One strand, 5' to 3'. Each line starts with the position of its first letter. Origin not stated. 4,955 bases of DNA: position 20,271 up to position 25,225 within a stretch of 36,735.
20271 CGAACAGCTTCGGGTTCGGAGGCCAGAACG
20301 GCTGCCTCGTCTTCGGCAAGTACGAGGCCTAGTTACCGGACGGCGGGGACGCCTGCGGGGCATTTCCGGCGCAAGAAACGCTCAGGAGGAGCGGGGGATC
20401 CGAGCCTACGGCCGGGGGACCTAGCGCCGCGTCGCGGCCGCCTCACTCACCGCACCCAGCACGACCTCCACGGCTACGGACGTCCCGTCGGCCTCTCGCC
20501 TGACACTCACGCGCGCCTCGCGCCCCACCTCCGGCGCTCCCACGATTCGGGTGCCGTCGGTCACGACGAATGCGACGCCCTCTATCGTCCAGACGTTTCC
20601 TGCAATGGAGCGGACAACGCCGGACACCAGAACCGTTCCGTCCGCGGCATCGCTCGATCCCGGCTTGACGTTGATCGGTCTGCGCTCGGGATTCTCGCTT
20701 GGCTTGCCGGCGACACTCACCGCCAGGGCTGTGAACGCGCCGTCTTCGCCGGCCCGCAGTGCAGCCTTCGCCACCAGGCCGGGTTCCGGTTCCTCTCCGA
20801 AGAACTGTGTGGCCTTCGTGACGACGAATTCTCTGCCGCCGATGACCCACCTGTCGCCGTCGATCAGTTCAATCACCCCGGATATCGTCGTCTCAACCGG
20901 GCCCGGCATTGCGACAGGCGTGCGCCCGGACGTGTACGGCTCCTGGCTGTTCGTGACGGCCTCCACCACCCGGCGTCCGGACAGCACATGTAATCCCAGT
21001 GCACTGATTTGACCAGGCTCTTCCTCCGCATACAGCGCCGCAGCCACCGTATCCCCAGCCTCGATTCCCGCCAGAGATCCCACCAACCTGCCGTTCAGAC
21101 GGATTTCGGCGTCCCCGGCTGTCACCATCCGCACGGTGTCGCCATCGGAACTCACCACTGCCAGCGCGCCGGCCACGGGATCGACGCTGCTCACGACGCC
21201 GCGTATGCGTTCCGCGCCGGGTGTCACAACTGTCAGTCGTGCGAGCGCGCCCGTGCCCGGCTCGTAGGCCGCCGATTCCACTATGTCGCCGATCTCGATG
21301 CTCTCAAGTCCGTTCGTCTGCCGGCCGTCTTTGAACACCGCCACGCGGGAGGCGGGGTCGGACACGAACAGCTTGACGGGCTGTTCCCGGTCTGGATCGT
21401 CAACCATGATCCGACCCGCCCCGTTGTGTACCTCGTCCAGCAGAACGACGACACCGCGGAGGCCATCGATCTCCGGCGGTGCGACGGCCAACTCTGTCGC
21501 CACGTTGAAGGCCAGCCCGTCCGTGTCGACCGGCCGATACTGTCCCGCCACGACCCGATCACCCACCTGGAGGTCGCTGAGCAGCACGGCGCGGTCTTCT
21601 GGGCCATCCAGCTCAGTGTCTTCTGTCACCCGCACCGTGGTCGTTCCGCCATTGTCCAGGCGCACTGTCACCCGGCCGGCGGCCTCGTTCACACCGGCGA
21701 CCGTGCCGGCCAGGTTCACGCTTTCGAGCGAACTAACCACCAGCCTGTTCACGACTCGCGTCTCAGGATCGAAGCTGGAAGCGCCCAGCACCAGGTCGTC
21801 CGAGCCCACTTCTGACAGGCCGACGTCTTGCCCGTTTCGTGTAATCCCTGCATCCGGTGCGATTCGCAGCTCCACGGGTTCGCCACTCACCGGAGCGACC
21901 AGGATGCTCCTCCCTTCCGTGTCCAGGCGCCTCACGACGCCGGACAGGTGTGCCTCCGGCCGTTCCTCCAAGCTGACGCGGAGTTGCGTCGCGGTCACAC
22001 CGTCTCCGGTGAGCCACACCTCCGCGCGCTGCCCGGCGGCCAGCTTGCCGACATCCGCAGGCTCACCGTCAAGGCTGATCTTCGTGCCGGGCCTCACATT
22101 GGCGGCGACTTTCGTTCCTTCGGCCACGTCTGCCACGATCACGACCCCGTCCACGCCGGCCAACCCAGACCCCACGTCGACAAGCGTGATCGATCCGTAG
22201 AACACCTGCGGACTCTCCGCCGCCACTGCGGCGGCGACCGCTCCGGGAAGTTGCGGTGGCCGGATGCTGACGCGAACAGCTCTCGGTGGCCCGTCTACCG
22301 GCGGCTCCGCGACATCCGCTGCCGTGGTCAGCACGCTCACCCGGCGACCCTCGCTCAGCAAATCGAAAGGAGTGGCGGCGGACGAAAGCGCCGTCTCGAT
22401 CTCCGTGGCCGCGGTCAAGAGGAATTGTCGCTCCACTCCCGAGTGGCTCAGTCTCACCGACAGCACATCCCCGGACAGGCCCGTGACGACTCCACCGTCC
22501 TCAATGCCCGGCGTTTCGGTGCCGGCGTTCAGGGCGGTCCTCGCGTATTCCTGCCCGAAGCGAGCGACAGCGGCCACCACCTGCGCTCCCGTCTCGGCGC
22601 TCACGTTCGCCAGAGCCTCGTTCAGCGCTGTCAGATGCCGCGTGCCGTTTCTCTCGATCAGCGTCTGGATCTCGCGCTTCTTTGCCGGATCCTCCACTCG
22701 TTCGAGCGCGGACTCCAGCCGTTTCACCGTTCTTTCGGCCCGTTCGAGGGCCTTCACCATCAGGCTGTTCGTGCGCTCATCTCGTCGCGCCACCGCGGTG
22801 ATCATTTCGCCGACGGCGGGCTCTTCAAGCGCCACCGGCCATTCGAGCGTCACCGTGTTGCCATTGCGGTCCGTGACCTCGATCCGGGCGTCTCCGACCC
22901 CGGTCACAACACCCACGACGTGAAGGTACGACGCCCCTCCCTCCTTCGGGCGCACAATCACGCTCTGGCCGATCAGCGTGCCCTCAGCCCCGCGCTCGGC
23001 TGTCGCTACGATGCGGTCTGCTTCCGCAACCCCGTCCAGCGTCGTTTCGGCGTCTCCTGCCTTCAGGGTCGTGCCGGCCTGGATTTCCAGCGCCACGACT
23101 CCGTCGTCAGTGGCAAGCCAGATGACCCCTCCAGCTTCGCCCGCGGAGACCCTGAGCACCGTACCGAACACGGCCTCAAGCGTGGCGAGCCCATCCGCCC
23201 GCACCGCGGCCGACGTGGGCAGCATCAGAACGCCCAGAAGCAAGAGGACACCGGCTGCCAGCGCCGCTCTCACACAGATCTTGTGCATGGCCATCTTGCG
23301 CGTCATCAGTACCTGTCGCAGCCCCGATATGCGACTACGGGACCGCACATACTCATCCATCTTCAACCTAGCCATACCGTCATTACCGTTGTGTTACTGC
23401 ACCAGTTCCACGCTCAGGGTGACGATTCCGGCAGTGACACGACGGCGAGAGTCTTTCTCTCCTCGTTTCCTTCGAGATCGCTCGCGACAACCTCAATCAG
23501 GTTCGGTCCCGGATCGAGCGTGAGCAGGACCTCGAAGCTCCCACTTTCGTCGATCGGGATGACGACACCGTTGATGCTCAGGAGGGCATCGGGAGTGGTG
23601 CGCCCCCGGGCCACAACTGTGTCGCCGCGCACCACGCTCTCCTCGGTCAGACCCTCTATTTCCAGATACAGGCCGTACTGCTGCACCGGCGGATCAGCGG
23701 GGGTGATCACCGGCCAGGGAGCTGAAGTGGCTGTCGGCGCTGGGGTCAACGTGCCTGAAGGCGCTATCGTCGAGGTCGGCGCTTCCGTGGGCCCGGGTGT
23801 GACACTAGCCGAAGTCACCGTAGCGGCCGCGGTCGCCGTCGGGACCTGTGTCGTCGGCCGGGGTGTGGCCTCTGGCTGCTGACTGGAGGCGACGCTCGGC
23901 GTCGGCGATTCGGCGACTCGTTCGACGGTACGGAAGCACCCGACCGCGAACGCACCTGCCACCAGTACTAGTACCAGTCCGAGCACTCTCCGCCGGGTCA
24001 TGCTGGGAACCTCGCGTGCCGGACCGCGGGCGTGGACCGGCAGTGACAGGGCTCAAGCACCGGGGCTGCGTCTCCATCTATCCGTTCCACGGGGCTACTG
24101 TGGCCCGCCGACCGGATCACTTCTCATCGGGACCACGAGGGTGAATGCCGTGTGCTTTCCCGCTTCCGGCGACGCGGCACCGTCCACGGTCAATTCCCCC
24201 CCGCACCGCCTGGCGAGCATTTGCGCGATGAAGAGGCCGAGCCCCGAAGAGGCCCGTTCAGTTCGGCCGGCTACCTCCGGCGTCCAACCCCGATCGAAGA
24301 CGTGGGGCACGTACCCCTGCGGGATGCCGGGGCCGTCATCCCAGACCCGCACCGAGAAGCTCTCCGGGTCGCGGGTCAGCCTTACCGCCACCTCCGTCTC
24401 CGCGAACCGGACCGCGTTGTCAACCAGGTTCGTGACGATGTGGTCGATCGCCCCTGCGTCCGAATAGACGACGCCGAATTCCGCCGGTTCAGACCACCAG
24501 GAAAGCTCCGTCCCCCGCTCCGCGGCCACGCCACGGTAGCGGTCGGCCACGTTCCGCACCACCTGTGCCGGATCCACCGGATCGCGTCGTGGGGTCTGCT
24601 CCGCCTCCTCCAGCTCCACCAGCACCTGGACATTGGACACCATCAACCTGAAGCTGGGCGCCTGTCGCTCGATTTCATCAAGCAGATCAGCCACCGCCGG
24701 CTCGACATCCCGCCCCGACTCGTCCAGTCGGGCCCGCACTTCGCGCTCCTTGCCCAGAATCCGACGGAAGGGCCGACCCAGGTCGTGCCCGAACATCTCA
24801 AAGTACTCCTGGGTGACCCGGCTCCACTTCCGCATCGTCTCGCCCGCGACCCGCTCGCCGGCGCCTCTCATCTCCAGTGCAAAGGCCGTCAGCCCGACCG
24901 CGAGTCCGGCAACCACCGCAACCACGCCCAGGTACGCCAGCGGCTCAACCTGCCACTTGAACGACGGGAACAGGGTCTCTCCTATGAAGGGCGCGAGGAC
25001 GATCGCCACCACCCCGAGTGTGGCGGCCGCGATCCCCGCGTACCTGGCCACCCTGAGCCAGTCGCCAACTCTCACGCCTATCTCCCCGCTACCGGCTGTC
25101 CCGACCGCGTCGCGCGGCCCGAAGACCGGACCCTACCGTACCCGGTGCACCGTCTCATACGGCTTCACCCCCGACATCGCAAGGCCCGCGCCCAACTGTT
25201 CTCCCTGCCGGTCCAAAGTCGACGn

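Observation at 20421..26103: Co-oriented module: OmpR-type regulator, sensor-less kinase, PT-rich lipoprotein and 984-aa DUF5666-like repeat protein (candidate undescribed envelope system)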

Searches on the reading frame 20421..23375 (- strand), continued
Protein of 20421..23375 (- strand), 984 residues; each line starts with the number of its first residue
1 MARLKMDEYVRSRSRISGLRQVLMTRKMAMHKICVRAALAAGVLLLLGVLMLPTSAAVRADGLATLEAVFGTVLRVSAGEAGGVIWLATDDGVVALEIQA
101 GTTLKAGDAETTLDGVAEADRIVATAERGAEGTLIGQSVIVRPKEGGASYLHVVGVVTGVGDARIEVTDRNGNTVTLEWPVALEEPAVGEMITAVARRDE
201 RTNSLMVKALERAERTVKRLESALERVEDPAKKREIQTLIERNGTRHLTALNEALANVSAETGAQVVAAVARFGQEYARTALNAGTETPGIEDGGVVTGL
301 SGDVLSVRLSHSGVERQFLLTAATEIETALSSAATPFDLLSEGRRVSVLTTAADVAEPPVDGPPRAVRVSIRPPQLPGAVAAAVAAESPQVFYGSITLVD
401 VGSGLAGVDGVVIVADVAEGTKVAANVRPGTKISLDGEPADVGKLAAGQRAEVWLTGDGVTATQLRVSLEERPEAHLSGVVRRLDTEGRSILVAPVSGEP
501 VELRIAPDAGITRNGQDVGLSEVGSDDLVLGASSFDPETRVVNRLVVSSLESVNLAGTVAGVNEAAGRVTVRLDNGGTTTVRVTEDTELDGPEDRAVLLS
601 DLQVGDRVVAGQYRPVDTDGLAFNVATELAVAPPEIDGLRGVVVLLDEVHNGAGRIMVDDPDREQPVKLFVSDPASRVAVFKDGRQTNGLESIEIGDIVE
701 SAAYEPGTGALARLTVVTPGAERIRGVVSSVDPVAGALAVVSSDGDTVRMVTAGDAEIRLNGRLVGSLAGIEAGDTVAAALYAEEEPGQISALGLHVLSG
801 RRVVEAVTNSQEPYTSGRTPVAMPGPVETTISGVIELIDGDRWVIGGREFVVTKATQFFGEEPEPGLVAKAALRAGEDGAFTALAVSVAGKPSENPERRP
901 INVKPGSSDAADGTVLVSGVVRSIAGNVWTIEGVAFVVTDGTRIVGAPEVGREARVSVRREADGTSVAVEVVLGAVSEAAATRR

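Call 41: fold_search(model_id=the predicted structure, library=pdb)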
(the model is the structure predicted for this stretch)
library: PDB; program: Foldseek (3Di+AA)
matches with E <= 10: 872; with E <= 0.001: 30
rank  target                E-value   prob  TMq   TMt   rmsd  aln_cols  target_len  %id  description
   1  6dsz_A                1.6e-07  0.75  0.09  0.09  31.7      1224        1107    8  Crystal structure of DDB1 in complex with DET1- and DDB1-associated protein 1 (DDA1) (released 2018-12-12)
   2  8d7v_A                4.3e-07  0.63  0.10  0.09  30.2      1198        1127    8  Cereblon~DDB1 bound to CC-92480 with DDB1 in the twisted conformation (released 2022-07-20)
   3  7dvq_3                9.6e-07  0.51  0.08  0.08  36.6      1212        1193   11  Cryo-EM Structure of the Activated Human Minor Spliceosome (minor Bact Complex) (released 2021-03-31)
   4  9a40_C                1.0e-06  0.51  0.09  0.08  33.0      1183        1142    9  model of Cullin4 (released 2024-09-18)
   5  6zue_A                1.3e-06  0.57  0.10  0.09  31.4      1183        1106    8  Crystal structure of human DDB1 bound to human DCAF1 (amino acid residues 1046-1396) (released 2021-07-28)
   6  4a0k_C                2.3e-06  0.51  0.09  0.09  33.1      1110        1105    9  STRUCTURE OF DDB1-DDB2-CUL4A-RBX1 BOUND TO A 12 BP ABASIC SITE CONTAINING DNA-DUPLEX (released 2011-12-14)
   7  7zhh_A                2.7e-06  1.00  0.10  0.32  16.6       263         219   16  Complex structure of drosophila Unr CSD789 and a poly(A) RNA sequence (released 2022-12-07)
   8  6y6e                  4.3e-06  1.00  0.09  0.25  15.9       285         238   14  drosophila Unr CSD456 (released 2020-07-29)
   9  9oty_A                6.0e-06  0.82  0.12  0.14  28.7       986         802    9  DDB1-CRBN with CK1 alpha, SB-405483, and DEG-47: composite map and model submission (released 2025-11-19)
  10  7zhr_A                1.1e-05  1.00  0.10  0.32  16.6       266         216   15  Complex structure of drosophila Unr CSD789 and pAbp RRM3 (released 2022-12-07)
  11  6dsz_B                1.8e-05  0.30  0.09  0.09  31.4      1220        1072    9  Crystal structure of DDB1 in complex with DET1- and DDB1-associated protein 1 (DDA1) (released 2018-12-12)
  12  7onb_A                2.3e-05  0.30  0.10  0.09  31.4      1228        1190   10  Structure of the U2 5' module of the A3'-SSA complex (released 2021-08-04)
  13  9lto_S                3.6e-05  0.44  0.10  0.11  29.6      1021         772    9  Cryo-EM structure of DDB1-DDA1-DET1-Ube2e2 complex (released 2026-01-28)
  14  9k1y_A                6.1e-05  0.33  0.11  0.10  31.8      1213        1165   10  Structure of the SF3B core, harboring the R625H mutation in SF3B1, in complex with intron-U2 snRNA (released 2025-09-03)
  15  5fqd_A                7.6e-05  0.28  0.09  0.10  24.4       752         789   10  Structural basis of Lenalidomide induced CK1a degradation by the crl4crbn ubiquitin ligase (released 2016-02-24)
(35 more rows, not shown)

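Call 56: search_protein_representatives(alignment_id=A1)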
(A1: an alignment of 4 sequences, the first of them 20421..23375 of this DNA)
Query: 4 sequences, 926 profile positions. Proteins with E-value up to 0.001 (for the whole library): 1075; up to 1e-10: 351; up to 1e-30: 99. The best 150 are listed.
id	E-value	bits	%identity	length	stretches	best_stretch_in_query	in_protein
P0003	0.0e+00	1616.3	-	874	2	1-646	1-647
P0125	1.0e-186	639.2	-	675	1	19-695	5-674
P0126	8.1e-170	583.3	-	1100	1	15-922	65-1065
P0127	1.8e-155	535.8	-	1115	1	48-916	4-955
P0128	2.1e-139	482.7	-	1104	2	335-916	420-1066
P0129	3.9e-132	458.6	-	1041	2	336-922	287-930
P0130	2.5e-130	452.6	-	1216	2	328-917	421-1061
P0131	6.4e-128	444.6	-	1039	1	16-915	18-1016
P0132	1.5e-116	407.0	-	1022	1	17-920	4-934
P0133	3.6e-116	405.8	-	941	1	16-892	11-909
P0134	4.4e-112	392.2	-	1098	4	8-697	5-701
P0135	5.2e-111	388.7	-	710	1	21-695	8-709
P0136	1.0e-105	371.2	-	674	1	29-694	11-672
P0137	1.9e-101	357.0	-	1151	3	16-882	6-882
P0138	4.8e-101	355.7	-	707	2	210-695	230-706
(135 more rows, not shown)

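Call 76: search_protein_families(library=padloc, proteins=[window:20421-23375:-], max_evalue=0.001)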
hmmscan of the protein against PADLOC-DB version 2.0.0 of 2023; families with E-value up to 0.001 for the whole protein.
window:20421-23375:- (984 aa): 0 families

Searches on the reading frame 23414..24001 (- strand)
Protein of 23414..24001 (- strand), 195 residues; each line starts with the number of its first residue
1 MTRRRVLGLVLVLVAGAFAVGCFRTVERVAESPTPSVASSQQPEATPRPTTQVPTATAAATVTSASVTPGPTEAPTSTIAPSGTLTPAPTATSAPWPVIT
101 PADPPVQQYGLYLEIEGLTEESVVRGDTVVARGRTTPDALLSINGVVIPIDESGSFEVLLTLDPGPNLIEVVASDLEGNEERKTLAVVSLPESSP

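Call 3: search_protein_families(library=pfam, proteins=[window:23414-24001:-], max_evalue=1)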
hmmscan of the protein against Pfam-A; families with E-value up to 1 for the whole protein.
window:23414-24001:- (195 aa): 3 families
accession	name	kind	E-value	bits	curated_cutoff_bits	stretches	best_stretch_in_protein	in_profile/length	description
PF09136.16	Glucodextran_B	-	5e-08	33.2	27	1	122-188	12-80/83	Glucodextranase, domain B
PF01456.22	Mucin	-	4.9e-06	27.1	34.7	1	1-106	1-103/143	Mucin-like glycoprotein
PF15293.11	NUFIP2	-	0.29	10.4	27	1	31-94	277-344/592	FMR1-interacting protein 2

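Call 4: search_protein_families(library=ncbifam, proteins=[window:23414-24001:-], max_evalue=1)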
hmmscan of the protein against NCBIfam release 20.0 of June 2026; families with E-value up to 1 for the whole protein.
window:23414-24001:- (195 aa): 4 families
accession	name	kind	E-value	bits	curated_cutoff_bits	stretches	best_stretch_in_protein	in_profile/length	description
NF033761.1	gliding_GltJ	equivalog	0.00086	18.5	450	1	8-107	379-479/671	adventurous gliding motility protein GltJ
NF037978.1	T2SS_GspB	equivalog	0.015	15.6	100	1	6-110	8-114/179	type II secretion system assembly factor GspB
NF040486.1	SrfA_fam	subfamily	0.073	12.5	150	1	3-85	220-306/438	SrfA family protein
NF041057.1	Rcas_1661_fam_Se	equivalog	0.29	10.6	190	1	41-80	22-70/247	Rcas_1661 family thioredoxin-like (seleno)lipoprotein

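Call 19: search_solved_structures(query=window:23414-24001:-, max_evalue=1, show_alignments=2)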
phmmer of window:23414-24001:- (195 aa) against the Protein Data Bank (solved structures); distinct sequences matched with E-value up to 1: 0.

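Call 76: search_protein_families(library=padloc, proteins=[window:23414-24001:-], max_evalue=0.001)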
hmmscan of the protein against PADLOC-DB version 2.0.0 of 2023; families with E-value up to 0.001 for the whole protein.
window:23414-24001:- (195 aa): 0 families

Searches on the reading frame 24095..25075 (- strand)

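Call 3: search_protein_families(library=pfam, proteins=[window:24095-25075:-], max_evalue=1)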
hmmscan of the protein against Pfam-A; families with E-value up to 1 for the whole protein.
window:24095-25075:- (326 aa): 5 families
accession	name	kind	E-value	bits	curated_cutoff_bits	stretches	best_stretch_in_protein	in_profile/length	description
PF02518.31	HATPase_c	-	3e-21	76.4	26.4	1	206-318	2-110/111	Histidine kinase-, DNA gyrase B-, and HSP90-like ATPase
PF13581.12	HATPase_c_2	-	2.6e-07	31.1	27.4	1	209-291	31-112/127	Histidine kinase-like ATPase domain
PF13589.12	HATPase_c_3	-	0.00086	19.8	25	1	213-287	6-83/137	Histidine kinase-, DNA gyrase B-, and HSP90-like ATPase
PF12553.13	DUF3742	-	0.11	12.9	27.2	1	92-129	10-45/120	Protein of unknown function (DUF3742)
PF11026.13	DUF2721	-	0.32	11.3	28.3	1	16-62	71-117/129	Protein of unknown function (DUF2721)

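Call 4: search_protein_families(library=ncbifam, proteins=[window:24095-25075:-], max_evalue=1)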
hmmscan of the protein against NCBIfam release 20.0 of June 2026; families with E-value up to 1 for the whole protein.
window:24095-25075:- (326 aa): 79 families (the best 25 are shown)
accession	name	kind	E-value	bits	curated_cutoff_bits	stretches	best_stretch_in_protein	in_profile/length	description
NF040691.1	MtrAB_MtrB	equivalog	6.7e-22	78.2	450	1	164-320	343-495/507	MtrAB system histidine kinase MtrB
TIGR01386.1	cztS_silS_copS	subfamily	1.1e-21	77.3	292.55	1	97-314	250-455/457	heavy metal sensor histidine kinase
NF008312.0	PRK11100.1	equivalog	5.5e-21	74.9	356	1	90-301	258-462/477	two-component system sensor histidine kinase CreC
TIGR02966.1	phoR_proteo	equivalog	6.9e-20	71.3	334.2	1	117-312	139-330/333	phosphate regulon sensor histidine kinase PhoR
NF041735.1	hist_kin_RppB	equivalog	6.4e-19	68.1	400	1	125-314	249-436/438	two-component system sensor histidine kinase RppB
NF033792.0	ActS_PrrB_HisK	equivalog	1.1e-17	64.1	350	1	97-306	211-410/423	ActS/PrrB/RegB family redox-sensitive histidine kinase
NF041880.1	EPS_EpsF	equivalog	3.7e-17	62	900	1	74-316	260-492/492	response regulator EpsF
NF041832.1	near_NosP_CTERM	subfamily_domain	1.2e-16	60.8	400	1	152-318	66-226/370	NahK/ErcS family hybrid sensor histidine kinase/response regulator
NF046044.1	PnpS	equivalog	6.3e-16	58.4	400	1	131-315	209-389/390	two-component system histidine kinase PnpS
NF058527.1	HistKinChvGCaul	equivalog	5.2e-15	55.2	740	1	165-304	377-519/535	two-component sensor histidine kinase ChvG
NF007898.0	PRK10604.1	equivalog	5.9e-15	55.4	478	1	135-312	248-420/433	two-component system sensor histidine kinase RstB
NF033092.0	HK_WalK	equivalog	1.2e-14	53.9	725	1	145-316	425-593/594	cell wall metabolism sensor histidine kinase WalK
NF047405.1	SensHisKinSapS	equivalog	1.4e-14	54.2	550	1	202-317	220-333/341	two-component system sensor histidine kinase SapS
NF045988.1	HisKinRegBRhodob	equivalog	3.6e-14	51.9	570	1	210-305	324-424/462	sensor histidine kinase RegB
NF012163.2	BaeS_SmeS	equivalog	5.4e-13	48.7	500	1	123-306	268-449/457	sensor histidine kinase efflux regulator BaeS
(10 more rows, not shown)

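Call 76: search_protein_families(library=padloc, proteins=[window:24095-25075:-], max_evalue=0.001)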
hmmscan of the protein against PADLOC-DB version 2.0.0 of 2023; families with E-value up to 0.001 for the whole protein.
window:24095-25075:- (326 aa): 0 families
